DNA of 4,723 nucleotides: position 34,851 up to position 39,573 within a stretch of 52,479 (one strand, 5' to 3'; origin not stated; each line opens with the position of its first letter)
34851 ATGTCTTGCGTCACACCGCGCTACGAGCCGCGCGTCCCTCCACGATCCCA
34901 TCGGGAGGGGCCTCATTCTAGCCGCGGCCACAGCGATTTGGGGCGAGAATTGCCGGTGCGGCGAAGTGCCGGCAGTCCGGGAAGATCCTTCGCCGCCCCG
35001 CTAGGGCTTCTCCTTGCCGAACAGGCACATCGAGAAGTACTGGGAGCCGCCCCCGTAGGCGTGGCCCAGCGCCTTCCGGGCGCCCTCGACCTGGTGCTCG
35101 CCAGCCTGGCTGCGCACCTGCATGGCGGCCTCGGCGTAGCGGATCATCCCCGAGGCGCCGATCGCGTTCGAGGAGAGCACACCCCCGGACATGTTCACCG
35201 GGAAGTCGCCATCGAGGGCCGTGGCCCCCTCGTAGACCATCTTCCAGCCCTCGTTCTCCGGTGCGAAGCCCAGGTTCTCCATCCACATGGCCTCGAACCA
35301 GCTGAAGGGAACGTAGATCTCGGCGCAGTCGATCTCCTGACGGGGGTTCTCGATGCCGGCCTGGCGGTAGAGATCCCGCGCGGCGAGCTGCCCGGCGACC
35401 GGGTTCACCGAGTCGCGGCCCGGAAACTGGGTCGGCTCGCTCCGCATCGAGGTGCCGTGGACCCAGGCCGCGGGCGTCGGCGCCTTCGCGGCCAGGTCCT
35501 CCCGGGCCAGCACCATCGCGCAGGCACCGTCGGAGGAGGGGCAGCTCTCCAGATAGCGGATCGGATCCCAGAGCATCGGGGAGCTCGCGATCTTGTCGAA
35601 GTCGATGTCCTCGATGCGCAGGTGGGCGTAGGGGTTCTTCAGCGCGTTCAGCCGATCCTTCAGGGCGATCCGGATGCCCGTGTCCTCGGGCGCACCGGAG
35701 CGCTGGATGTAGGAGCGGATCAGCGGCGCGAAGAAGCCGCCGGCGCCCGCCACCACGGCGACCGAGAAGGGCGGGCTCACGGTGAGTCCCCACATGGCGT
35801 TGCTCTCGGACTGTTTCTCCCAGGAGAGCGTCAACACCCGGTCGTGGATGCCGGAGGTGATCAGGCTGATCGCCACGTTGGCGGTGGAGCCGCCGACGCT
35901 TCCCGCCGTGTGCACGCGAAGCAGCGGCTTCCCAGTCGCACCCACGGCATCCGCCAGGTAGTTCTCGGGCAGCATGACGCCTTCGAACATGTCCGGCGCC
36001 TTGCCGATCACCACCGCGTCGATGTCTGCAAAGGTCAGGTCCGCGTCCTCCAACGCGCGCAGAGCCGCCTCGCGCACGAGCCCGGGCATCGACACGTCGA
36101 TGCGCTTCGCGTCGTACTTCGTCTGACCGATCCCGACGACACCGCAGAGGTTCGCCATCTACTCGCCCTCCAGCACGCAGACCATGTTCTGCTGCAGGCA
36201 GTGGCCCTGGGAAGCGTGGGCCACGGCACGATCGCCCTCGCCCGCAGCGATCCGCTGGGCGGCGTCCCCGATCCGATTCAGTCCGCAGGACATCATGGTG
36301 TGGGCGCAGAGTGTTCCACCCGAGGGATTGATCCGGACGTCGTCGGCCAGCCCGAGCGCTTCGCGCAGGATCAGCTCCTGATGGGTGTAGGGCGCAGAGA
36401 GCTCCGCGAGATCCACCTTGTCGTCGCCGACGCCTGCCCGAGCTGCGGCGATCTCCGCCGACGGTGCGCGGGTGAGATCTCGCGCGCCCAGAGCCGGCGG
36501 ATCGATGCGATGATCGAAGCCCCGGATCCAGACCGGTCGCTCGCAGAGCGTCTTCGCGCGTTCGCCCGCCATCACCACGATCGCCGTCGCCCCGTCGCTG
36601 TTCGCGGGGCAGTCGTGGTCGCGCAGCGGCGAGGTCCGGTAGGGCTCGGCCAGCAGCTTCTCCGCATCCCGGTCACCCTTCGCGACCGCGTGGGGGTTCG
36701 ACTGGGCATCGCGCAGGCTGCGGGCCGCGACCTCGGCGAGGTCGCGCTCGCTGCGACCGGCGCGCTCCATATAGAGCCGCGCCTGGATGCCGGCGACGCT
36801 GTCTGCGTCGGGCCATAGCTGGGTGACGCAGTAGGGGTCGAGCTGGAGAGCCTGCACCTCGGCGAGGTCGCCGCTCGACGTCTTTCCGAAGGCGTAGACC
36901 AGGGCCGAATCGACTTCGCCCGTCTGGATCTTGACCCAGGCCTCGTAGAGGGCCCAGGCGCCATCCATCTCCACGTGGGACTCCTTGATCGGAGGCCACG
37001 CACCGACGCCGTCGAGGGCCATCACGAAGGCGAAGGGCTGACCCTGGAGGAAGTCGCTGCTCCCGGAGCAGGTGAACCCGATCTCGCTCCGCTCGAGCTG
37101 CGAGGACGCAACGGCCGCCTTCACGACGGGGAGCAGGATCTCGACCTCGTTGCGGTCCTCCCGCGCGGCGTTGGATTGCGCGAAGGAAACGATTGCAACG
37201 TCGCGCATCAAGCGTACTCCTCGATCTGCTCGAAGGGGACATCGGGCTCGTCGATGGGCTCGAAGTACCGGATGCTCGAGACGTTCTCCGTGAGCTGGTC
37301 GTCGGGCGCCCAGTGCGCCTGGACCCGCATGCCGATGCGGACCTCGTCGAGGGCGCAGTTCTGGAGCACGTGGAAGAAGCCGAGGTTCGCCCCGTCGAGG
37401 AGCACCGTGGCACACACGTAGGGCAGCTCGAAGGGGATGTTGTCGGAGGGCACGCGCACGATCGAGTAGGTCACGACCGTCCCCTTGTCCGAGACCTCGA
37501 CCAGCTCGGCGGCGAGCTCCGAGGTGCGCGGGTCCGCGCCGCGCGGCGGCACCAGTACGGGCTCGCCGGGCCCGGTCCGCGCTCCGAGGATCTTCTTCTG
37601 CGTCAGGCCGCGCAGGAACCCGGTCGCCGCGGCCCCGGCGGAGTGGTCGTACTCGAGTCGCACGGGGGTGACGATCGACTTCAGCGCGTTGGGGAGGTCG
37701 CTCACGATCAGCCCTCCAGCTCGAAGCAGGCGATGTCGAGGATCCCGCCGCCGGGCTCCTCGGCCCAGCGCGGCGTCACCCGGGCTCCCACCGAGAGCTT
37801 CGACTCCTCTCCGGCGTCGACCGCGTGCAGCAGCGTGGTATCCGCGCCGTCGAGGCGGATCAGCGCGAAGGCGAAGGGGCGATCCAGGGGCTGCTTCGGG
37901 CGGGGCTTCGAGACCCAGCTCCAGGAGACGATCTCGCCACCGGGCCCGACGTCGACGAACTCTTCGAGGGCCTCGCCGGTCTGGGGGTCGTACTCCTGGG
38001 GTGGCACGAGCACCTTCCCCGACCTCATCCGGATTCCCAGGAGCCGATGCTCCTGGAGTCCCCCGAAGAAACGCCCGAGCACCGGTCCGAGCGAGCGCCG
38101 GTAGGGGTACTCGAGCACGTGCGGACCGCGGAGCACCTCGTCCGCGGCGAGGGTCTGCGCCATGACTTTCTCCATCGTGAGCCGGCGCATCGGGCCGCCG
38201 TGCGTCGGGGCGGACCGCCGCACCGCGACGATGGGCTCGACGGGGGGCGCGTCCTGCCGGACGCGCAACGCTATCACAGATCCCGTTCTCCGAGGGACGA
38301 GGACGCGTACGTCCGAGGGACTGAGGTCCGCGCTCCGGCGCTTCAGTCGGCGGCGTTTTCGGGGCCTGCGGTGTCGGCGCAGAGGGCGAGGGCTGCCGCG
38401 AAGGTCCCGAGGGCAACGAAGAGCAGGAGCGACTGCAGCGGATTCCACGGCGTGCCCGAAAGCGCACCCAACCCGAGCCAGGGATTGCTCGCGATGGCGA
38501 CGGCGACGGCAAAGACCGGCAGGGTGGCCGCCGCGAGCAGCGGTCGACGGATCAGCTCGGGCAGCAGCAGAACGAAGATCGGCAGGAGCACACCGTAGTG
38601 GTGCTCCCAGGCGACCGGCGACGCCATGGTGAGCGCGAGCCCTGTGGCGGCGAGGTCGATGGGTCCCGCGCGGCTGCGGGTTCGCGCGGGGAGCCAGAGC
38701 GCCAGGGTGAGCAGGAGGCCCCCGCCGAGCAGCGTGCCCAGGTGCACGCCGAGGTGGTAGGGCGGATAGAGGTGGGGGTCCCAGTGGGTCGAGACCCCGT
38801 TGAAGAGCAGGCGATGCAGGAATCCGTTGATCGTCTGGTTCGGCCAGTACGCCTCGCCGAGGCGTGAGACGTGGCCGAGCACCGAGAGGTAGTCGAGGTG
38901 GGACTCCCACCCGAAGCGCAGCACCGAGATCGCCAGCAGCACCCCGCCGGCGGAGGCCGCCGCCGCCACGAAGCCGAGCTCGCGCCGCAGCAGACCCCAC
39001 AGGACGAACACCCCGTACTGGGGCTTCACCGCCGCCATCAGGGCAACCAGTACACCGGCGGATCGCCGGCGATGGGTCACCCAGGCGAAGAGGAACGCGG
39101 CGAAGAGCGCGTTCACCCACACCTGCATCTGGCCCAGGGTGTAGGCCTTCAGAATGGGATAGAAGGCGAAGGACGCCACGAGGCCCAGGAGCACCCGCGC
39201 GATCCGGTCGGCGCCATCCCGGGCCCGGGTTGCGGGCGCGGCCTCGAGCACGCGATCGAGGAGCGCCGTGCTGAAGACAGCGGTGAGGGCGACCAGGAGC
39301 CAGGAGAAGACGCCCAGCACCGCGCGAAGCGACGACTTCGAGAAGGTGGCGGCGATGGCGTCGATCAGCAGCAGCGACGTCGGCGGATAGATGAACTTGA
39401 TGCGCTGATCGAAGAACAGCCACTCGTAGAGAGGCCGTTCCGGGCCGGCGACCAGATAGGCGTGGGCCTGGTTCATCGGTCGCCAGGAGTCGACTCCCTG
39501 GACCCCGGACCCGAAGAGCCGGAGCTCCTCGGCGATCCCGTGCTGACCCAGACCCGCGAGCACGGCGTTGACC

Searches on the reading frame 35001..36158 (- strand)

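Call 54: search_protein_families(library=pfam, proteins=[window:35001-36158:-], max_evalue=0.00001)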
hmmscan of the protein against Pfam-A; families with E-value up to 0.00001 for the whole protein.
window:35001-36158:- (385 aa): 1 family
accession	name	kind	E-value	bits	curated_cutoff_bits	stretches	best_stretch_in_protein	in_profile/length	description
PF22691.2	Thiolase_C_1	-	3e-32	111.8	28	1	254-377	18-139/144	Thiolase C-terminal domain-like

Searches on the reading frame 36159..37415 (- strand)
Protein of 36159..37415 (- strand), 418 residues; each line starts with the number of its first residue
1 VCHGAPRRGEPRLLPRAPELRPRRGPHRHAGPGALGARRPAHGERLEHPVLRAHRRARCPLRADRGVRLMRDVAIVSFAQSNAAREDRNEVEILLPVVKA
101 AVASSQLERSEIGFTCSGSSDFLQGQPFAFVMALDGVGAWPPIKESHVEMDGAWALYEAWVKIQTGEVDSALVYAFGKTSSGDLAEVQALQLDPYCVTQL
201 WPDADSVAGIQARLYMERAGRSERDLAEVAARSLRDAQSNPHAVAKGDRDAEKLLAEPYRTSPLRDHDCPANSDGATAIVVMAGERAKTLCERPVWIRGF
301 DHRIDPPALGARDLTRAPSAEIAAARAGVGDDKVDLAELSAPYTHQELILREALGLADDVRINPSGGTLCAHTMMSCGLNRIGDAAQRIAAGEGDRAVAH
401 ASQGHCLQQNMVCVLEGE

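Call 94: search_protein_families(library=pfam, proteins=[window:36159-37415:-], max_evalue=0.01)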
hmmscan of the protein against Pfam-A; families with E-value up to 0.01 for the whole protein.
window:36159-37415:- (418 aa): 2 families
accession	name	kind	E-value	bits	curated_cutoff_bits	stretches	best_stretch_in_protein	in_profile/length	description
PF22691.2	Thiolase_C_1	-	1.8e-05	24.9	28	1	318-358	22-62/144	Thiolase C-terminal domain-like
PF00108.29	Thiolase_N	-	0.00044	20.2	26.4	1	86-243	19-190/260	Thiolase, N-terminal domain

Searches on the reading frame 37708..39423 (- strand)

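Call 94: search_protein_families(library=pfam, proteins=[window:37708-39423:-], max_evalue=0.01)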
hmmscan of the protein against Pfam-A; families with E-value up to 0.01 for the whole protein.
window:37708-39423:- (571 aa): 1 family
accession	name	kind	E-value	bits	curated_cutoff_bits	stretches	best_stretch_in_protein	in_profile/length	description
PF01796.24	OB_ChsH2_C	-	1.1e-09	38.5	27.1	1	490-553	2-64/65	ChsH2, C-terminal OB-fold domain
